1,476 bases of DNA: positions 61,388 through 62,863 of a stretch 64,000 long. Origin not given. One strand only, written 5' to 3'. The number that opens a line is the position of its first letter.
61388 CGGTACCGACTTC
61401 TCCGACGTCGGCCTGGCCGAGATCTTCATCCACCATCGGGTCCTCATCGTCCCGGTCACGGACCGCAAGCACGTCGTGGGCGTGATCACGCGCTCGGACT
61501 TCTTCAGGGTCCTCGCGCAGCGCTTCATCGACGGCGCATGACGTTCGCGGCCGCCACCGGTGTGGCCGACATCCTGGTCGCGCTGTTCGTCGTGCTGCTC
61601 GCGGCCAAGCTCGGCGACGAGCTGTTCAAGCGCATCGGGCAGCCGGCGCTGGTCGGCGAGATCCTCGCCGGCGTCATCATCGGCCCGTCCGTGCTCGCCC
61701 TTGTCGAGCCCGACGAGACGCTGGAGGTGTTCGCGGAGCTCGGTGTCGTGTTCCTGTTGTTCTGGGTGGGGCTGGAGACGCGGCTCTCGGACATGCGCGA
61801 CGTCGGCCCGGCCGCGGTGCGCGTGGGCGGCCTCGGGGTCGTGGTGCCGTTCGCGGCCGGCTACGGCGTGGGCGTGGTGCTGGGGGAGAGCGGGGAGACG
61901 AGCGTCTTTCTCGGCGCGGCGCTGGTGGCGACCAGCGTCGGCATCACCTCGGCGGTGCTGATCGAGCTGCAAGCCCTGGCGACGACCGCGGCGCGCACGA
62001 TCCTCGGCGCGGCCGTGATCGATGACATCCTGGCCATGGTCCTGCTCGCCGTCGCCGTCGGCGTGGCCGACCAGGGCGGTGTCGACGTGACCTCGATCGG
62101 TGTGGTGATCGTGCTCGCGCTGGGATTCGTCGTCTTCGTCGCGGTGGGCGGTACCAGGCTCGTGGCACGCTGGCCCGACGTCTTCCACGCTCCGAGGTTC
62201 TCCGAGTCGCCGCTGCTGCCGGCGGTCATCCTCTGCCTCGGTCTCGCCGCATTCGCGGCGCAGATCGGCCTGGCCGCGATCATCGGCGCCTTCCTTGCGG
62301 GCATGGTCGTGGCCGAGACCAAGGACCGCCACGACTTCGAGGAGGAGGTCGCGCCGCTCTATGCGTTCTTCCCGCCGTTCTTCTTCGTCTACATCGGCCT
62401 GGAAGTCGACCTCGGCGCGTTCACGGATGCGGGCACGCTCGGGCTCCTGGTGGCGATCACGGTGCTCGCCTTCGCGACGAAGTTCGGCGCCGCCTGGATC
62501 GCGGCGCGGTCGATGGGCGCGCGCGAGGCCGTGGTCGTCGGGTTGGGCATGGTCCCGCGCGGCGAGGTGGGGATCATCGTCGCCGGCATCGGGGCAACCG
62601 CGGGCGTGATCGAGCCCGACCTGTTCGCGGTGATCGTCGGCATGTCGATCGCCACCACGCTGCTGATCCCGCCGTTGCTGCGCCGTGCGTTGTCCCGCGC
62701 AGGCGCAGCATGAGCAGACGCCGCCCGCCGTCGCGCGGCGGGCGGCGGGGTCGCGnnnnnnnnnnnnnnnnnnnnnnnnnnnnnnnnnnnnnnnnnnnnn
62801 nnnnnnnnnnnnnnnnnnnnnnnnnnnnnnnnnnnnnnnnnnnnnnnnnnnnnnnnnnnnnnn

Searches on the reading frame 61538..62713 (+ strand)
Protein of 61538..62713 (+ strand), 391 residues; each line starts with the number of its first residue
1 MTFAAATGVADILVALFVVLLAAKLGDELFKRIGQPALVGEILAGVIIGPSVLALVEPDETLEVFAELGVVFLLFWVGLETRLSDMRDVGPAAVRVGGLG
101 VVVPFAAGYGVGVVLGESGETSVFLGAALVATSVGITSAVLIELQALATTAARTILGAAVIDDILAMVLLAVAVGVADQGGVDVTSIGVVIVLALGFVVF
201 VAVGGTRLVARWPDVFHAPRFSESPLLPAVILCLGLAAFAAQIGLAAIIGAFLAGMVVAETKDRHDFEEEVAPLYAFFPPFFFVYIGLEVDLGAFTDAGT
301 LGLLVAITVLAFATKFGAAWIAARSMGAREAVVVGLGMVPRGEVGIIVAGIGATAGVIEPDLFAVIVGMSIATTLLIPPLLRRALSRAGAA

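Call 100: search_protein_families(library=pfam, proteins=[window:61538-62713:+], max_evalue=0.001)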
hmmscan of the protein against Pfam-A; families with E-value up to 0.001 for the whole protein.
window:61538-62713:+ (391 aa): 1 family
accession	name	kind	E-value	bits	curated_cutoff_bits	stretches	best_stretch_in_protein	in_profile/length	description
PF00999.27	Na_H_Exchanger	-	6.1e-73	246.3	26.2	1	20-381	4-373/375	Sodium/hydrogen exchanger, transmembrane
